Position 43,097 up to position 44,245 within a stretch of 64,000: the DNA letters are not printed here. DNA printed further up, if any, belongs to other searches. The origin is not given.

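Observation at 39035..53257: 16 co-directional genes (two importers, Rieske oxygenase, cyclase-type hydrolase, C-N hydrolase, tandem cupins, CoxG, CMD, QOR) facing an XRE-cupin regulator: an undescribed catabolic supercluster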

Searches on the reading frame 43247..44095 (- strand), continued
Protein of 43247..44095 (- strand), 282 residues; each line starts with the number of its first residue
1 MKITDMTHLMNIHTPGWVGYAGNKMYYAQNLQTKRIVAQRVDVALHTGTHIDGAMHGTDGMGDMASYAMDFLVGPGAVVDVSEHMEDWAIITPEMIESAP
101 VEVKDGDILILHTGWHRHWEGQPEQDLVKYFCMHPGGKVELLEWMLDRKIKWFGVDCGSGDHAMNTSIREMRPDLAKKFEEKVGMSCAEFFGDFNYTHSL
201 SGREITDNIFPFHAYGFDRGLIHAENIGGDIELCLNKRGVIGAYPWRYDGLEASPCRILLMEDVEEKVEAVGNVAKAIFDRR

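Call 88: search_protein_families(library=pfam, max_evalue=0.00001, proteins=[L154:10940-12142:+, L154:12161-13663:+, L154:13599-14759:+, L154:14747-16087:+, L154:15724-16419:+, L154:16435-18828:-, L163:11945-13930:-, L163:14062-14676:+, L163:15753-16571:+, L163:18816-20753:-])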
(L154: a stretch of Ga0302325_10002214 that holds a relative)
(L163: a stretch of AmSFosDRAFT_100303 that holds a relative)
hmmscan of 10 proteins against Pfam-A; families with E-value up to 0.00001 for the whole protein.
L154:10940-12142:+ (400 aa): 1 family
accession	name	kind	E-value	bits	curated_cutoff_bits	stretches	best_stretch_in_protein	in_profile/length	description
PF02608.20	Bmp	-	1e-40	140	24.1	1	73-334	3-269/301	ABC transporter substrate-binding protein PnrA-like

L154:12161-13663:+ (500 aa): 1 family
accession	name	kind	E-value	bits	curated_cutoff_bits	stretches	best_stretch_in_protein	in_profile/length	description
PF00005.33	ABC_tran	-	4.4e-43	147.6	25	2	20-168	1-137/137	ABC transporter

L154:13599-14759:+ (386 aa): 1 family
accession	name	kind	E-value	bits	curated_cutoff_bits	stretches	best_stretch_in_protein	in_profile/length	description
PF02653.21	BPD_transp_2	-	1.7e-38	132.8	26.8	1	100-351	4-252/269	Branched-chain amino acid transport system / permease component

L154:14747-16087:+ (446 aa): 0 families

L154:15724-16419:+ (231 aa): 1 family
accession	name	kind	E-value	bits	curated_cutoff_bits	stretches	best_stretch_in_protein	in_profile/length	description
PF00857.26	Isochorismatase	-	1.9e-29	103.4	27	1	25-215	1-174/175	Isochorismatase domain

L154:16435-18828:- (797 aa): 3 families
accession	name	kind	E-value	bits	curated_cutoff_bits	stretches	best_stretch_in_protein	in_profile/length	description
PF20256.3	MoCoBD_2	-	3.3e-78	263.5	27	1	435-729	5-283/283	Molybdopterin cofactor-binding domain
PF02738.23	MoCoBD_1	-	4.3e-76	255.7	27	1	151-397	1-244/244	Molybdopterin cofactor-binding domain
PF01315.27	Ald_Xan_dh_C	-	4e-29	101.6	31.3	1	21-135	2-110/110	Aldehyde oxidase and xanthine dehydrogenase, a/b hammerhead domain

L163:11945-13930:- (661 aa): 1 family
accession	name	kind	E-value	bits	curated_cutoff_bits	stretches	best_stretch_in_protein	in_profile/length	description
PF00873.25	ACR_tran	-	8.7e-170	567.1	28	1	2-564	76-629/1021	AcrB/AcrD/AcrF family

L163:14062-14676:+ (204 aa): 0 families

L163:15753-16571:+ (272 aa): 1 family
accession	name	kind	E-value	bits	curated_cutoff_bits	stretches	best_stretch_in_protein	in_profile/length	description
PF09844.14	DUF2071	-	3.6e-11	43.5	27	1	13-151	7-142/212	Uncharacterized conserved protein (COG2071)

L163:18816-20753:- (645 aa): 4 families
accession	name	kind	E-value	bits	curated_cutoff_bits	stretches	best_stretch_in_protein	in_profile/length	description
PF07748.19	Glyco_hydro_38C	-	8.3e-63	212.8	25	1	308-510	1-205/206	Glycosyl hydrolases family 38 C-terminal domain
PF09261.16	Alpha-mann_mid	-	2.1e-26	92.2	31.1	1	122-215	1-93/96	Alpha mannosidase middle domain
PF17677.7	Glyco_hydro38C2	-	1.8e-16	60.5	22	1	567-637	3-71/72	Glycosyl hydrolases family 38 C-terminal beta sandwich domain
PF01074.27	Glyco_hydro_38N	-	3.9e-09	36.7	25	1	2-85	171-257/270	Glycosyl hydrolases family 38 N-terminal domain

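Call 89: search_protein_families(library=ncbifam, max_evalue=0.001, proteins=[L154:15724-16419:+, L163:10797-11726:+, L113:10941-11696:-, L088:12813-13508:+, L095:12093-12788:-, L154:10940-12142:+, L110:11006-12148:+, L094:12028-13407:+])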
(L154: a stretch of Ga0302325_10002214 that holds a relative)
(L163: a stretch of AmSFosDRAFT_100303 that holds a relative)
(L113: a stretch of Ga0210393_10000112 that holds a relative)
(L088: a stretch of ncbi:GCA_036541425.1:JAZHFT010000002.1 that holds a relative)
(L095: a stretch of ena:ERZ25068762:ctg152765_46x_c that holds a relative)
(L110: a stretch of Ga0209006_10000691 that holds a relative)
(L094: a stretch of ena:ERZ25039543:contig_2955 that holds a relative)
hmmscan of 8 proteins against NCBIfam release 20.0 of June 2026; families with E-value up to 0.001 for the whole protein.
L154:15724-16419:+ (231 aa): 4 families
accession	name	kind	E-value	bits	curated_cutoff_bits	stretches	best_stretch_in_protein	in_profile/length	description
NF050097.1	BiurAmidohydBiuH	equivalog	1.6e-16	60.4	370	1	17-215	11-212/221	biuret amidohydrolase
NF008517.0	PRK11440.1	equivalog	1.3e-15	57.8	195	1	20-219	4-186/188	hydrolase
TIGR03614.1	RutB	equivalog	2e-10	40.6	377.95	1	20-218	11-216/226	pyrimidine utilization protein B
NF008623.0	PRK11609.1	equivalog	9.2e-06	25.6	174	1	143-206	132-195/213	bifunctional nicotinamidase/pyrazinamidase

L163:10797-11726:+ (309 aa): 4 families
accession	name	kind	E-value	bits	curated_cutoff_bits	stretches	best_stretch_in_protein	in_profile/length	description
NF050097.1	BiurAmidohydBiuH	equivalog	2.9e-15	56.3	370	1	94-293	10-212/221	biuret amidohydrolase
NF008517.0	PRK11440.1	equivalog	1.3e-13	51.3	195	1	98-296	4-185/188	hydrolase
TIGR03614.1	RutB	equivalog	1.5e-09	37.8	377.95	1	98-296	11-216/226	pyrimidine utilization protein B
NF008623.0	PRK11609.1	equivalog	0.0005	19.9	174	1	221-283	132-194/213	bifunctional nicotinamidase/pyrazinamidase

L113:10941-11696:- (251 aa): 4 families
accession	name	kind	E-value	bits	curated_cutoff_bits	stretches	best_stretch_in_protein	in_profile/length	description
NF050097.1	BiurAmidohydBiuH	equivalog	1.6e-15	57.2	370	1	73-238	47-212/221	biuret amidohydrolase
TIGR03614.1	RutB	equivalog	6.3e-14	52.1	377.95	1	73-248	44-223/226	pyrimidine utilization protein B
NF008517.0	PRK11440.1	equivalog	3.9e-13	49.7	195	1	46-242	7-186/188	hydrolase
NF008623.0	PRK11609.1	equivalog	9.1e-06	25.6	174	1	165-224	131-190/213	bifunctional nicotinamidase/pyrazinamidase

L088:12813-13508:+ (231 aa): 5 families
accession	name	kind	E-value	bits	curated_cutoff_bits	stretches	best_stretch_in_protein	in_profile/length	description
NF050097.1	BiurAmidohydBiuH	equivalog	3.5e-16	59.3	370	1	49-213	44-208/221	biuret amidohydrolase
NF008517.0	PRK11440.1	equivalog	5.9e-12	45.9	195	1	25-222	7-187/188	hydrolase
NF008623.0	PRK11609.1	equivalog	1.2e-09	38.3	174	1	145-219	132-208/213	bifunctional nicotinamidase/pyrazinamidase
TIGR03614.1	RutB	equivalog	2.5e-09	37.1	377.95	1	129-225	125-221/226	pyrimidine utilization protein B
NF041461.1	C_hydro_YcaC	equivalog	0.00067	19.2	310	1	156-215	102-161/201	isochorismate family cysteine hydrolase YcaC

L095:12093-12788:- (231 aa): 4 families
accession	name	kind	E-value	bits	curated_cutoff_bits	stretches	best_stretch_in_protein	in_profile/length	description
TIGR03614.1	RutB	equivalog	3.5e-10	39.9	377.95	1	82-208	79-206/226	pyrimidine utilization protein B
NF050097.1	BiurAmidohydBiuH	equivalog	6.8e-10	38.8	370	1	108-200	105-199/221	biuret amidohydrolase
NF008517.0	PRK11440.1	equivalog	9.3e-09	35.5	195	1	69-219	31-186/188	hydrolase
NF008623.0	PRK11609.1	equivalog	1.1e-05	25.4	174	1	147-188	136-177/213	bifunctional nicotinamidase/pyrazinamidase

L154:10940-12142:+ (400 aa): 1 family
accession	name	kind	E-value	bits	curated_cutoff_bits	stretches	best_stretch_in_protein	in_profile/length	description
NF047927.1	ABC_BMP_B6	equivalog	4.1e-13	49.2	400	1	73-360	4-297/314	putative B6 ABC transporter substrate-binding protein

L110:11006-12148:+ (380 aa): 1 family
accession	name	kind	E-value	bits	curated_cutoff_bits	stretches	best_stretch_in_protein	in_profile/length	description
NF047927.1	ABC_BMP_B6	equivalog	9.3e-15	54.6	400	1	53-339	4-296/314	putative B6 ABC transporter substrate-binding protein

L094:12028-13407:+ (459 aa): 6 families
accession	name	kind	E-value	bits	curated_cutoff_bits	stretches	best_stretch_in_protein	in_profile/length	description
TIGR03173.1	pbuX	subfamily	3e-97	326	414.15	1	43-447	1-406/407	xanthine permease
TIGR00801.1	ncs2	superfamily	2.6e-74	250.7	291.8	1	35-445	2-414/415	NCS2 family nucleobase:cation symporter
NF007995.0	PRK10720.1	equivalog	2.3e-30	105.8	477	1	29-446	6-405/429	uracil permease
TIGR03616.1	RutG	equivalog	1.2e-24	86.9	758.65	1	32-404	24-390/429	pyrimidine utilization transport protein G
NF037981.1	NCS2_1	subfamily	1.1e-19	70.6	40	1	39-443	2-417/419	purine/pyrimidine permease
NF008502.0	PRK11412.1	equivalog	1.2e-09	37.8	370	1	41-452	11-432/433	uracil/xanthine transporter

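Call 101: search_protein_families(library=pfam, max_evalue=0.00001, proteins=[L160:4415-5155:+, L151:2316-3251:-, L160:439-1584:-, L126:9407-10222:+, L129:306-1652:+, L110:7938-9305:-, L127:3070-3984:-, L151:11643-12698:+, L154:8056-8982:+])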
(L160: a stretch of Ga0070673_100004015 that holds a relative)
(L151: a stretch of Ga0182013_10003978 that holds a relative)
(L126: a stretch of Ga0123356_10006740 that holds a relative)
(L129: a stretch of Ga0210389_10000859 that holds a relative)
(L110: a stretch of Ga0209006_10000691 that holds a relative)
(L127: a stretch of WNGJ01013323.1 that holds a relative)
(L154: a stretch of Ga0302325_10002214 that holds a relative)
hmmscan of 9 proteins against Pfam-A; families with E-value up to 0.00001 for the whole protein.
L160:4415-5155:+ (246 aa): 1 family
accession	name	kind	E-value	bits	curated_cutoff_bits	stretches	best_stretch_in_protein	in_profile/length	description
PF00857.26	Isochorismatase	-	2.4e-33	116.1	27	1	31-219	1-172/175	Isochorismatase domain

L151:2316-3251:- (311 aa): 1 family
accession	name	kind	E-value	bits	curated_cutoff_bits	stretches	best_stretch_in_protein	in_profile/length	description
PF02653.21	BPD_transp_2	-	1.9e-28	99.8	26.8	1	15-275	8-260/269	Branched-chain amino acid transport system / permease component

L160:439-1584:- (381 aa): 1 family
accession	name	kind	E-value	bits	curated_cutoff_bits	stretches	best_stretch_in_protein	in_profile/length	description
PF02653.21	BPD_transp_2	-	9.5e-33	113.9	26.8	1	95-366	4-268/269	Branched-chain amino acid transport system / permease component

L126:9407-10222:+ (271 aa): 3 families
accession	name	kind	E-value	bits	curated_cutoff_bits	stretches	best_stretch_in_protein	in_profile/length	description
PF00106.31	adh_short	-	1.7e-47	161.9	26.6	1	10-198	1-188/195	short chain dehydrogenase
PF13561.12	adh_short_C2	-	1.9e-44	152.5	27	1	19-259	6-234/236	Enoyl-(Acyl carrier protein) reductase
PF08659.16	KR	-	3.1e-13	50.5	22.6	1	11-123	2-117/180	KR domain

L129:306-1652:+ (448 aa): 1 family
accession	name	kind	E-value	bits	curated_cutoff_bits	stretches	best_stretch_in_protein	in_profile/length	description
PF00296.26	Bac_luciferase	-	1.8e-52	179.1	27.9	1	29-381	19-312/314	Luciferase-like monooxygenase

L110:7938-9305:- (455 aa): 1 family
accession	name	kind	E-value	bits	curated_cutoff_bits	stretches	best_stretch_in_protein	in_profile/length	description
PF00724.26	Oxidored_FMN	-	2.4e-56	191.9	27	1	70-410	8-339/342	NADH:flavin oxidoreductase / NADH oxidase family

L127:3070-3984:- (304 aa): 0 families

L151:11643-12698:+ (351 aa): 1 family
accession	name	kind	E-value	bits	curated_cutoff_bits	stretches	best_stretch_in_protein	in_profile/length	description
PF03401.19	TctC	-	3.9e-64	217.3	27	1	82-346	5-272/274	Tripartite tricarboxylate transporter family receptor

L154:8056-8982:+ (308 aa): 0 families
